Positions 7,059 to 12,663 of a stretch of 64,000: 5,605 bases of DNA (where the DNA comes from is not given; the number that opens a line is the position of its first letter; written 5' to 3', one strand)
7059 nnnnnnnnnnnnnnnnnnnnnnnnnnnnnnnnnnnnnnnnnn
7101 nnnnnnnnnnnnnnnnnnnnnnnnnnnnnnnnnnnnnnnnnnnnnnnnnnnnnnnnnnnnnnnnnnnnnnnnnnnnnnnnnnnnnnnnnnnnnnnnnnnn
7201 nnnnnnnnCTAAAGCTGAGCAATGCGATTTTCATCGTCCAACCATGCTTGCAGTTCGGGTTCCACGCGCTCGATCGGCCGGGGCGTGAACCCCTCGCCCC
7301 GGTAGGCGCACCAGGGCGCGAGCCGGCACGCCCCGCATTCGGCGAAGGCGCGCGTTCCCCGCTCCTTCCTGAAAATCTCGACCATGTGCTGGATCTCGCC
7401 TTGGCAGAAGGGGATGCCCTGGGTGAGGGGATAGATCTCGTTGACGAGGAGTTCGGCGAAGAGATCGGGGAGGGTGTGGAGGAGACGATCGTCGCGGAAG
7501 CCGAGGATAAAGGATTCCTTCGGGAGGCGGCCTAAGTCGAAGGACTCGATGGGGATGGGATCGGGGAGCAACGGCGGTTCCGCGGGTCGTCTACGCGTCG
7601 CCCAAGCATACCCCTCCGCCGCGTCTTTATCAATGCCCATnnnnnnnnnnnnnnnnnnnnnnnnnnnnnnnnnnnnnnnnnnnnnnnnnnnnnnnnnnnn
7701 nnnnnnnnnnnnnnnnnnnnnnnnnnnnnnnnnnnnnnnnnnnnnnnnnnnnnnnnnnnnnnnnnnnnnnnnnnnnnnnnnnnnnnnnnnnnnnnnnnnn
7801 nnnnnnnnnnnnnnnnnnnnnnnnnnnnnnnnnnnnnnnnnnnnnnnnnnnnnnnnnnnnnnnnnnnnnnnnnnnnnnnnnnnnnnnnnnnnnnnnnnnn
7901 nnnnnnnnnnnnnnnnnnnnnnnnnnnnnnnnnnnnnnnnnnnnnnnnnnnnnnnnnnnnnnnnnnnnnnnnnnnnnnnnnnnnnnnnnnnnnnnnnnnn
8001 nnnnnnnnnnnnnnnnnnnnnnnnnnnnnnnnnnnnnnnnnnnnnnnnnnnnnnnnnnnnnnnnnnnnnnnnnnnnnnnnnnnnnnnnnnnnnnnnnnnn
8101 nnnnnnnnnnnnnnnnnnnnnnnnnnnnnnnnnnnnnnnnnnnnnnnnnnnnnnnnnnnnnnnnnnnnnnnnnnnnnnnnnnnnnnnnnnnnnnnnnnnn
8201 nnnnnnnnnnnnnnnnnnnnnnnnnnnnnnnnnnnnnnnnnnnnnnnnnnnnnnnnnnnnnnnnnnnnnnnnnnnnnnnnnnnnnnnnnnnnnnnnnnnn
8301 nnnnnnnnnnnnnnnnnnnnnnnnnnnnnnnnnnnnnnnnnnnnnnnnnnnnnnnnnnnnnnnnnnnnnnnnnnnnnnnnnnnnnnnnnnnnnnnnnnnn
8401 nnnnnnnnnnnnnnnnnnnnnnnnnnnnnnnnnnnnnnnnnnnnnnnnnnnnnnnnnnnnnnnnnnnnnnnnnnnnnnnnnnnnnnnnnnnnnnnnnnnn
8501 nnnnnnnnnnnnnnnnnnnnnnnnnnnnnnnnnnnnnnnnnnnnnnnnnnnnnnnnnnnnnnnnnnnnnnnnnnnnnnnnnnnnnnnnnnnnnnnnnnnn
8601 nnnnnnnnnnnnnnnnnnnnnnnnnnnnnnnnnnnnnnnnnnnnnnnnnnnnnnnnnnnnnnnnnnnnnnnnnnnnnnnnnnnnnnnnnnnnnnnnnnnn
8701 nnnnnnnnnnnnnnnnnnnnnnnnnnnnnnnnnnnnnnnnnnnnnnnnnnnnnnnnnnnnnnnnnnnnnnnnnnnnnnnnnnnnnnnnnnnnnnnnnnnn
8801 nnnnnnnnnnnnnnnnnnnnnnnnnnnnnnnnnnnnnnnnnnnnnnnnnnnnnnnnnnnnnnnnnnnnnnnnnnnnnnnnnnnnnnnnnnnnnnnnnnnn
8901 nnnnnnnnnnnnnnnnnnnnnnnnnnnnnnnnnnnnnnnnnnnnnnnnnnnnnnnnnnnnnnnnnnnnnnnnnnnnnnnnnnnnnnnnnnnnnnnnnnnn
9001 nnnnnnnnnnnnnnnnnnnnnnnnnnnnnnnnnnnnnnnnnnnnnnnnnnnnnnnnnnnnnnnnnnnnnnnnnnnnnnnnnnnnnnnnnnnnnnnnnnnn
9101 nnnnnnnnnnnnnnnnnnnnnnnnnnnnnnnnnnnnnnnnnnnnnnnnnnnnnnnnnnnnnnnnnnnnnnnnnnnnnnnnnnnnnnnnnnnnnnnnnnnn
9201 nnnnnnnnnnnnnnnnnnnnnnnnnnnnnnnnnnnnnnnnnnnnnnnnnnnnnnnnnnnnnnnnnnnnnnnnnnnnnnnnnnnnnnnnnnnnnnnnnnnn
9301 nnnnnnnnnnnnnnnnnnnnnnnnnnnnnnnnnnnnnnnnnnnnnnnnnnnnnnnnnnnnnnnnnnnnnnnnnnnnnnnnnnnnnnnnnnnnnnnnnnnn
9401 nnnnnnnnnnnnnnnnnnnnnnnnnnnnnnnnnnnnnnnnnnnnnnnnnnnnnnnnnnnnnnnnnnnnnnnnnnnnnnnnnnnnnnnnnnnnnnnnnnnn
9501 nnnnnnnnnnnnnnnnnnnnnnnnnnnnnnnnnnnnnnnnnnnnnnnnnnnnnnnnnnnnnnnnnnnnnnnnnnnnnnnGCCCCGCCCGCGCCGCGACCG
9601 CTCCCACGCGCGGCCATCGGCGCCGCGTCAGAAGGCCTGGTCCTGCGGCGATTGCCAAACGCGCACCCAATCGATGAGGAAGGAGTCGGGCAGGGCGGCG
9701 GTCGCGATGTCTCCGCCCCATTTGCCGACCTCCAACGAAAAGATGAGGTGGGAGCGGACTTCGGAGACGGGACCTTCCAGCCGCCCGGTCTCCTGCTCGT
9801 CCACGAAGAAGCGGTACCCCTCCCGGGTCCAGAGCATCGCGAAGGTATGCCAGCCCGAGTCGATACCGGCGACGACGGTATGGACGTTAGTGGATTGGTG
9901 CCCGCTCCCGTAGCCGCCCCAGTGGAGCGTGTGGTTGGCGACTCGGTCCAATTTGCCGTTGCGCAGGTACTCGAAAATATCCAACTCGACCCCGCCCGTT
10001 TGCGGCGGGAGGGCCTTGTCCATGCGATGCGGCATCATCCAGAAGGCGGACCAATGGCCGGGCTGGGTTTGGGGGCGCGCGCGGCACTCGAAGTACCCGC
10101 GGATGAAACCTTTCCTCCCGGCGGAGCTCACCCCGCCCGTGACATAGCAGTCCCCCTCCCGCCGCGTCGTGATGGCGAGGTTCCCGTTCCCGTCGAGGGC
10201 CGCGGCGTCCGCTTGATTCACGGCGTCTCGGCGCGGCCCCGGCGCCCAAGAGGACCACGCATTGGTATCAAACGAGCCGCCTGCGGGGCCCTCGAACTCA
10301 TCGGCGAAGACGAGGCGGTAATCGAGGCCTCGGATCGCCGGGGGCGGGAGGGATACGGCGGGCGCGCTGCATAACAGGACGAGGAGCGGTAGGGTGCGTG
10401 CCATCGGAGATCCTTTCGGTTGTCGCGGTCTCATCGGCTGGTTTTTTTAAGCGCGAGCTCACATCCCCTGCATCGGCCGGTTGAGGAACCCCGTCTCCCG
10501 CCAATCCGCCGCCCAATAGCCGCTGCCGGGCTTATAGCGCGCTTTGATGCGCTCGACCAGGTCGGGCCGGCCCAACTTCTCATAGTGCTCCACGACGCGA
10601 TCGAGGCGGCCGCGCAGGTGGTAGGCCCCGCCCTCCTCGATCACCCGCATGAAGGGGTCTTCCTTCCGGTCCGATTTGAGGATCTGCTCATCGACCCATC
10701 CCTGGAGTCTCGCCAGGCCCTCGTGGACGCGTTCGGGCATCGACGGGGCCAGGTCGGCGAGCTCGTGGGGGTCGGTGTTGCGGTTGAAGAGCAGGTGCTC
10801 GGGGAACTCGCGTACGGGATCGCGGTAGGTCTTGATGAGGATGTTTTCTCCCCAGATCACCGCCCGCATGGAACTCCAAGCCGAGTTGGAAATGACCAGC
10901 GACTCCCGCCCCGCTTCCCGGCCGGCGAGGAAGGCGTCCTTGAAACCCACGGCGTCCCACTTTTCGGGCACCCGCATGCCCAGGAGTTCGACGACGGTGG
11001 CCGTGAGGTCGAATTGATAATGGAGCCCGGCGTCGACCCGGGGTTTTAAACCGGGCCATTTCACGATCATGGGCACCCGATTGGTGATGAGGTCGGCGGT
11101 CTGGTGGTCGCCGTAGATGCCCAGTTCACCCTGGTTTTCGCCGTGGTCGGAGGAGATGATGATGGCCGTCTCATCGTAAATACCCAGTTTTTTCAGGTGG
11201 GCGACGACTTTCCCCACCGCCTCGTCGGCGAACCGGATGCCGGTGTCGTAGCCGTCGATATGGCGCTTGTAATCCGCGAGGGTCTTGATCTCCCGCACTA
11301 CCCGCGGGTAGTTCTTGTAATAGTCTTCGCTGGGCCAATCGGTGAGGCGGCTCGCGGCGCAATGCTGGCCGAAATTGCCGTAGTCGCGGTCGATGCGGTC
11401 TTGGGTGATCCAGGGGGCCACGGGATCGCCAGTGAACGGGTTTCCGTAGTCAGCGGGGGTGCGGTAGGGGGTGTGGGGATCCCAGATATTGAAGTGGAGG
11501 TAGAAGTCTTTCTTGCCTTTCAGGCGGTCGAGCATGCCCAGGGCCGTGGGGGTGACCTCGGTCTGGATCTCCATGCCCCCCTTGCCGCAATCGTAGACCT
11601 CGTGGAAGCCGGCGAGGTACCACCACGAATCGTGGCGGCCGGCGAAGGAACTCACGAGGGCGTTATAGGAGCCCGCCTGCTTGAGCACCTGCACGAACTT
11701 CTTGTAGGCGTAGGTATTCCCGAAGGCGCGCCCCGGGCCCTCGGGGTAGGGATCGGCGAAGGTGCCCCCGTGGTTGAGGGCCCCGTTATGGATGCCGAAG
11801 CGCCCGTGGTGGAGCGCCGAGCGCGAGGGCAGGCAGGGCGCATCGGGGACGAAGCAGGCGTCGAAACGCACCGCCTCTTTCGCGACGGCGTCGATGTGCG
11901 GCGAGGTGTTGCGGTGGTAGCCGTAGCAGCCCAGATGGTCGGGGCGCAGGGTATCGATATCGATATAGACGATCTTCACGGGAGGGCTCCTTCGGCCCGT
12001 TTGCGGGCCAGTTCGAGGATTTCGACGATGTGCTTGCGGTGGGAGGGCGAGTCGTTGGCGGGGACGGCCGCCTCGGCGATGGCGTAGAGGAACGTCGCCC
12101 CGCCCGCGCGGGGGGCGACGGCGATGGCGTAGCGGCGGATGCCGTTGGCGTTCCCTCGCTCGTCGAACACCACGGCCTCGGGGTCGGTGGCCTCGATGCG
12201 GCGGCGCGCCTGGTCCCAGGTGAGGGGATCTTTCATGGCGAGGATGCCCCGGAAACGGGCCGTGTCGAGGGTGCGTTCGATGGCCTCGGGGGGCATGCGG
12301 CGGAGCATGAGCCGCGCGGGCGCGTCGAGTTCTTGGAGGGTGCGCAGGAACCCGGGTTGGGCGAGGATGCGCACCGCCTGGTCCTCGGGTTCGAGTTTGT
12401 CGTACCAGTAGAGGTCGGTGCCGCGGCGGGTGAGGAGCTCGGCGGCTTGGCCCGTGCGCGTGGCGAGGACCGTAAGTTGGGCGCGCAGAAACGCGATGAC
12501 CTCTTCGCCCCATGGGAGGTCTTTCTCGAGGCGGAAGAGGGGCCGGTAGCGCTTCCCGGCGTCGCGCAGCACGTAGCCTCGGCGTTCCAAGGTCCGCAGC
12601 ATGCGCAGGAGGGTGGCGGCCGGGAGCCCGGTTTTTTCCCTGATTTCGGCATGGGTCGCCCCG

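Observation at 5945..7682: B12-radical SAM enzyme with an overlapping upstream Cys-motif partner gene (possible split or frameshifted SPASM-like module)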

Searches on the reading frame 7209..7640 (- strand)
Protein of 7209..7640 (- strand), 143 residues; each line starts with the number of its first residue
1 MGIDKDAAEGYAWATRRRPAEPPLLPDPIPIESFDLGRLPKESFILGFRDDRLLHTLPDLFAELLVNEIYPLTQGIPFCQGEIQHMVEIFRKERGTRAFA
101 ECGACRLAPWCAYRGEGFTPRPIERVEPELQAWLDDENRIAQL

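Call 3: search_protein_families(library=pfam, proteins=[window:7209-7640:-], max_evalue=1)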
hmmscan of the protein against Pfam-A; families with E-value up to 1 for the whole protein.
window:7209-7640:- (143 aa): 1 family
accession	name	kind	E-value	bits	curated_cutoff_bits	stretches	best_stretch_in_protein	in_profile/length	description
PF25207.1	DUF7837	-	0.054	13.9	27.8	1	77-106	9-41/47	Domain of unknown function (DUF7837)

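Call 4: search_protein_families(library=ncbifam, proteins=[window:7209-7640:-], max_evalue=1)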
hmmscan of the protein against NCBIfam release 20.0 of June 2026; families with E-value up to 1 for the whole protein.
window:7209-7640:- (143 aa): 0 families

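Call 5: find_homologous_proteins(query=window:7209-7640:-, max_evalue=0.01)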
Query window:7209-7640:- (143 aa): 2 proteins with E <= 0.01 among 30 candidates.
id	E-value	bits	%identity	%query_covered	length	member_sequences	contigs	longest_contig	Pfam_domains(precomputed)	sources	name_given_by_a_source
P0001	3.3e-74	266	96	84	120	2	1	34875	-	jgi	-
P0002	8.8e-39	151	61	80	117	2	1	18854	-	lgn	-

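Call 23: find_homologous_proteins(query=A1, max_evalue=0.01)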
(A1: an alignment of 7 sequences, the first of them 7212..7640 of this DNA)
Query A1 (7 sequences) (143 aa, profile of the alignment): 8 proteins with E <= 0.01 among 3951 candidates.
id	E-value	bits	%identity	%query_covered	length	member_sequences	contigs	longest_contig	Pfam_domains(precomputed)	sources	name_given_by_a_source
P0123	1.4e-63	232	30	47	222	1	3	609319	-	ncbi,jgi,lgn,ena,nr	ncbi:hypothetical protein HN587_00975 [Candidatus Woesearchaeota archaeon]|jgi:hypothetical protein|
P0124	7.1e-48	181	33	43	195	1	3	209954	-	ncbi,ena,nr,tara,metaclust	ncbi:hypothetical protein CL619_01610 [archaeon]|nr:hypothetical protein [archaeon]|tara:strand:- st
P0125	7.5e-43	164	37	13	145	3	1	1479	-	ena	-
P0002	3.6e-41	159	61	80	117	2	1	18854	-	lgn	-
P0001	2.4e-39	153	96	84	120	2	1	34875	-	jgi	-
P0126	2.4e-37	146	35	14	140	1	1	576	-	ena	-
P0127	3.5e-37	146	34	33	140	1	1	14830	-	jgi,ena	-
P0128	1.0e-18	86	25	43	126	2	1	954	-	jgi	jgi:hypothetical protein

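Call 43: predict_structure(alignment_id=A3)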
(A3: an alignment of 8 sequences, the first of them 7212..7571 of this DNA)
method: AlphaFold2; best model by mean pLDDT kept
length: 120 residues; sequences in the alignment: 8
mean_pLDDT: 53.2   pTM: 0.37
mean pLDDT of the five models: 53.2, 49.8, 49.1, 47.4, 46.5
residues with pLDDT >= 90: 0; 70-90: 1; 50-70: 68; < 50: 51
segments of 3 or more residues with pLDDT < 50: 1-5, 51-57, 71-103, 116-120
pLDDT, mean of each block of 10 residues (from residue 1): 47 60 59 66 60 50 60 43 43 39 59 54
secondary structure, 60 per line:
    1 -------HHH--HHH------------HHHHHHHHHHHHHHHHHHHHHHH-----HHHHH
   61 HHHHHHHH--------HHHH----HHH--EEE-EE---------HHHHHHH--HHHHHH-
elements in order: H28-50 H56-68 H77-80 E90-92 H105-111 H114-119

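Call 46: search_solved_structures(query=A5, max_evalue=10)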
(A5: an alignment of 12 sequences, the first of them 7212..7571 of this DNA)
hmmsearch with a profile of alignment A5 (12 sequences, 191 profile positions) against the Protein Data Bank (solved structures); distinct sequences matched with E-value up to 10: 5.
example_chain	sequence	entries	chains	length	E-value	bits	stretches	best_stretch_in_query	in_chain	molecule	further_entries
2obv_A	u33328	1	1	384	0.68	12.8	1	33-95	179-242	S-adenosylmethionine synthetase isoform type-1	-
6sw6_A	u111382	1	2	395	0.7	12.7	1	33-95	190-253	S-adenosylmethionine synthase isoform type-1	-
6sw5_A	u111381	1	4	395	0.71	12.7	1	33-95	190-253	S-adenosylmethionine synthase isoform type-1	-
8swa_A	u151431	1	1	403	0.73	12.6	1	33-95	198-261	S-adenosylmethionine synthase isoform type-1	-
1o90_A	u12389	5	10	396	0.95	12.3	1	37-95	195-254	S-ADENOSYLMETHIONINE SYNTHETASE | METHIONINE ADENOSYLTRANSFERASE, ALPHA FORM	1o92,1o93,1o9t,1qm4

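Call 48: search_protein_representatives(alignment_id=A4)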
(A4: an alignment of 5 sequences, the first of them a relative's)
Query: 5 sequences, 198 profile positions. Proteins with E-value up to 0.001 (for the whole library): 52; up to 1e-10: 46; up to 1e-30: 13. The best 52 are listed.
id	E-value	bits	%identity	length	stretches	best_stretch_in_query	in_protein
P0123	1.7e-78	279.2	-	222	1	1-198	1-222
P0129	1.2e-44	168.8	-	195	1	5-172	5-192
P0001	2.1e-43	164.7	-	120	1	78-198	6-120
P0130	8.1e-43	162.8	-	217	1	2-196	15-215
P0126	2.3e-41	158.1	-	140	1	1-150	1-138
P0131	5.4e-37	143.8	-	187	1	20-194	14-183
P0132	3.0e-35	138.1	-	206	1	6-198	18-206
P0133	1.1e-34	136.3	-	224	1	5-198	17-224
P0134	4.5e-34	134.2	-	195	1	1-164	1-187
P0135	8.8e-34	133.3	-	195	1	3-172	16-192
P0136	5.7e-32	127.4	-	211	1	7-198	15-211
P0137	3.2e-31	124.9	-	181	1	13-197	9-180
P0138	4.4e-31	124.5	-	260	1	6-195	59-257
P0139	2.7e-27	112.1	-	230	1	1-172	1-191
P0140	3.3e-26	108.6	-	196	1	29-196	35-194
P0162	4.1e-16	75.6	-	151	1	63-197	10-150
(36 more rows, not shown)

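Call 65: predict_structure(alignment_id=A7)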
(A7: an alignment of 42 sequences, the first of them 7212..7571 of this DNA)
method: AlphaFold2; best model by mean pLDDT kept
length: 120 residues; sequences in the alignment: 42
mean_pLDDT: 92.0   pTM: 0.82
mean pLDDT of the five models: 92.0, 91.9, 91.1, 90.8, 90.6
residues with pLDDT >= 90: 98; 70-90: 17; 50-70: 4; < 50: 1
segments of 3 or more residues with pLDDT < 50: none
pLDDT, mean of each block of 10 residues (from residue 1): 92 88 97 96 95 97 93 91 96 96 95 69
secondary structure, 60 per line:
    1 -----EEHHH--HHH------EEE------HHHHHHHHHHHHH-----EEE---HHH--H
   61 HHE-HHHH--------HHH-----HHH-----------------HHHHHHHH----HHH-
elements in order: E22-24 H31-43 E49-51 H65-68 H105-112

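Call 70: fold_search(model_id=the predicted structure, library=pdb)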
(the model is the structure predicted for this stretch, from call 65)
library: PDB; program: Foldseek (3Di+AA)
matches with E <= 10: 123; with E <= 0.001: 0
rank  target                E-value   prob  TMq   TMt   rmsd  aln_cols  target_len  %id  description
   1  9ge8_T                2.1e+00  0.09  0.22  0.16   7.6        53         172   13  Structure of E. coli YbbAP-TesA with bound ATP analogue (released 2025-05-28)
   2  4dgf_B                2.2e+00  0.20  0.24  0.23   2.8        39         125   23  Structure of SulP Transporter STAS Domain from Wolinella Succinogenes Refined to 1.6 Angstrom Resolution (released 2012-02-08)
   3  5eux                  2.2e+00  0.18  0.24  0.22   2.7        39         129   26  Rat prestin STAS domain in complex with thiocyanate (released 2015-12-16)
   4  5euz                  2.6e+00  0.15  0.23  0.22   2.9        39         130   26  Rat prestin STAS domain in complex with iodide (released 2015-12-16)
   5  1j00                  2.7e+00  0.11  0.19  0.14   4.5        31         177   22  E. coli Thioesterase I/Protease I/Lysophospholipase L1 in complexed with diethyl phosphono moiety (released 2003-07-08)
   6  5tic_A                2.9e+00  0.07  0.19  0.13   8.1        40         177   20  X-ray structure of wild-type E. coli Acyl-CoA thioesterase I at pH 5 (released 2017-04-26)
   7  8kgc_D                3.1e+00  0.12  0.24  0.10   2.4        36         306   22  Cryo-EM structure of human NADK tetramer (released 2024-08-21)
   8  3pk7_H                3.3e+00  0.05  0.21  0.08   8.9        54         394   11  Crystal structure of D-mannonate dehydratase from Chromohalobacter salexigens with MG and Glycerol bound in the active (released 2011-11-16)
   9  3mgl_B                3.6e+00  0.14  0.27  0.26   3.4        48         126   19  Crystal structure of permease family protein from Vibrio cholerae (released 2010-04-21)
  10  5eus                  3.6e+00  0.12  0.23  0.22   2.9        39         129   26  Rat prestin STAS domain in complex with bromide (released 2015-12-16)
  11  3llo                  3.6e+00  0.12  0.23  0.21   3.0        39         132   26  Crystal structure of the STAS domain of motor protein prestin (anion transporter SLC26A5) (released 2010-05-26)
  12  1mhp_B                3.6e+00  0.11  0.24  0.16   3.8        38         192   10  Crystal structure of a chimeric alpha1 integrin I-domain in complex with the Fab fragment of a humanized neutralizing  (released 2003-04-15)
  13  4lw6_A                3.6e+00  0.10  0.21  0.11   2.2        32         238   25  Crystal structure of catalytic domain of Drosophila beta1,4galactosyltransferase 7 complex with xylobiose (released 2013-09-25)
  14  1jrl                  3.6e+00  0.06  0.19  0.13   7.8        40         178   20  Crystal structure of E. coli Lysophospholiase L1/Acyl-CoA Thioesterase I/Protease I L109P mutant (released 2003-07-08)
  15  5tid                  3.8e+00  0.10  0.20  0.14   3.7        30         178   20  X-ray structure of acyl-CoA thioesterase I, TesA, mutant M141L/Y145K/L146K at pH 5 in complex with octanoic acid (released 2017-04-26)
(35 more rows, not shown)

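Call 75: find_encoding_contigs(protein=P0162, flank=5000, max_places=1)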
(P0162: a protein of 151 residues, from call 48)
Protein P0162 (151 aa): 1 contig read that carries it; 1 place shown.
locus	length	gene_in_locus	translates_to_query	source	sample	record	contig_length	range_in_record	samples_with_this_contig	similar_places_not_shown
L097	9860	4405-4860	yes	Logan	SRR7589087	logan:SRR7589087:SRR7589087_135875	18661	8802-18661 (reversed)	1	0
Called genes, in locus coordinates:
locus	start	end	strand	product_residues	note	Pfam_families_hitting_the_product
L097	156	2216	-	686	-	PF00133:tRNA-synt_1 (weak), PF01406:tRNA-synt_1e (faint), PF09334:tRNA-synt_1g, PF00133:tRNA-synt_1, PF19303:Anticodon_3, PF01588:tRNA_bind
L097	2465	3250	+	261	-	PF00149:Metallophos, PF12850:Metallophos_2 (weak)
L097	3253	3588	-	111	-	-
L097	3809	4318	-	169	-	-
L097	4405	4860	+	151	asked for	-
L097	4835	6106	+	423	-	PF02310:B12-binding, PF04055:Radical_SAM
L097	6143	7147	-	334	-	PF00581:Rhodanese, PF26341:AAA_SelU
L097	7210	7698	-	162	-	PF27746:Small_heat_shock_put (weak), PF04969:CS (weak), PF00011:HSP20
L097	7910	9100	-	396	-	PF07705:CARDB (faint), PF10633:NPCBM_assoc (weak)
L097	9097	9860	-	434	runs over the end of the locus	PF03176:MMPL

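Call 85: search_protein_families(library=ncbifam, alignment_id=A7, max_evalue=1)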
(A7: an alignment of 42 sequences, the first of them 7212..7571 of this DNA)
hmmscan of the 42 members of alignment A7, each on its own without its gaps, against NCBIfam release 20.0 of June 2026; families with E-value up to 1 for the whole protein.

A. member 1, window:7212-7571:- (120 aa): 0 families

B. families by the number of members that match (of 42 scanned): 19 families
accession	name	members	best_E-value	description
NF038347.1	FtsX_Gpos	1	0.00018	permease-like cell division protein FtsX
TIGR03977.1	rSAM_pair_HxsC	1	0.0023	His-Xaa-Ser system radical SAM maturase HxsC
NF040937.1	HerA_Thermprot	1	0.004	DNA double-strand break repair helicase HerA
TIGR03287.1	methan_mark_16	1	0.0057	methanogenesis marker 16 metalloprotein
TIGR04427.1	PLP_DesI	1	0.0095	dTDP-4-dehydro-6-deoxyglucose aminotransferase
NF011298.0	PRK14710.1-3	1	0.026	hypothetical protein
TIGR03213.1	23dbph12diox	1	0.048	biphenyl-2,3-diol 1,2-dioxygenase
NF045912.1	TransCoactPipX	1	0.065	transcriptional coactivator PipX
NF002683.0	PRK02412.2-2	1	0.073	3-dehydroquinate dehydratase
TIGR03505.1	FimV_core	1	0.087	FimV/HubP family polar landmark protein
NF041124.1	CoaD_Thcocales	1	0.091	phosphopantetheine adenylyltransferase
NF038256.1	exopoly_VpsF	1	0.1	VpsF family polysaccharide biosynthesis protein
TIGR04085.1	rSAM_more_4Fe4S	1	0.12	SPASM domain-containing protein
TIGR01113.1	mtrE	1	0.12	tetrahydromethanopterin S-methyltransferase subunit E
NF005233.0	PRK06737.1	1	0.2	ACT domain-containing protein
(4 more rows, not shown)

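Call 86: search_protein_families(library=pfam, alignment_id=A7, max_evalue=1)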
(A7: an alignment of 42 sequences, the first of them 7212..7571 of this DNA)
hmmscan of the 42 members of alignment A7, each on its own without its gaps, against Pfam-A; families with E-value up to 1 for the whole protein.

A. member 1, window:7212-7571:- (120 aa): 2 families
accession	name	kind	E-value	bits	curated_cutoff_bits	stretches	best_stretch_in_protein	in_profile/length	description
PF25207.1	DUF7837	-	0.041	14.3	27.8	1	54-83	9-41/47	Domain of unknown function (DUF7837)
PF14942.11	Muted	-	0.3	11.7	26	1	54-74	16-36/146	Organelle biogenesis, Muted-like protein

B. families by the number of members that match (of 42 scanned): 27 families (the first 25 are shown)
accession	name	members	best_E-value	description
PF01930.23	Cas_Cas4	2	0.0095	Domain of unknown function DUF83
PF18075.7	FtsX_ECD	1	0.006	FtsX extracellular domain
PF05774.16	Herpes_heli_pri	1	0.011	Herpesvirus helicase-primase complex component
PF17120.11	zf-RING_16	1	0.02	RING/Ubox like zinc-binding domain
PF13412.12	HTH_24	1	0.021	Winged helix-turn-helix DNA-binding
PF09383.16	NIL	1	0.026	NIL domain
PF04528.19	Adeno_E4_34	1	0.029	Adenovirus early E4 34 kDa protein conserved region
PF03438.19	Pneumo_NS1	1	0.036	Pneumovirus NS1 protein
PF09633.15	DUF2023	1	0.04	Protein of unknown function (DUF2023)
PF25207.1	DUF7837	1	0.041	Domain of unknown function (DUF7837)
PF22872.1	DUF7018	1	0.052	Domain of unknown function (DUF7018)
PF01123.25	Stap_Strp_toxin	1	0.057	Staphylococcal/Streptococcal toxin, OB-fold domain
PF12058.13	PipX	1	0.062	PII-interacting protein X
PF18527.6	STT3_PglB_C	1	0.064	STT3/PglB C-terminal beta-barrel domain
PF04068.21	Fer4_RLI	1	0.093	Possible Fer4-like domain in RNase L inhibitor, RLI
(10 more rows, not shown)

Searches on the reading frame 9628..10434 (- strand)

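Call 50: search_protein_families(library=pfam, proteins=[window:9628-10434:-], max_evalue=0.001)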
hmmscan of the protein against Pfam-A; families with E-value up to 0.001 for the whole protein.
window:9628-10434:- (268 aa): 1 family
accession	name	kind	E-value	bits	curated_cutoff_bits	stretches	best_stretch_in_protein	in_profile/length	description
PF00722.28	Glyco_hydro_16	-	6.7e-15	55.4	22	1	80-257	16-174/175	Glycosyl hydrolases family 16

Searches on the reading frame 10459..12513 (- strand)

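Call 50: search_protein_families(library=pfam, proteins=[window:10459-12513:-], max_evalue=0.001)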
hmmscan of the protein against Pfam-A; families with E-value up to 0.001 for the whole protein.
window:10459-12513:- (684 aa): 2 families
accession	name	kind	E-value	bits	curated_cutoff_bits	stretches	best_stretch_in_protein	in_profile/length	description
PF00884.28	Sulfatase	-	6.7e-32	111.4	25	1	181-513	3-301/301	Sulfatase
PF01663.27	Phosphodiest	-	1.5e-05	25.2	23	1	425-462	187-224/342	Type I phosphodiesterase / nucleotide pyrophosphatase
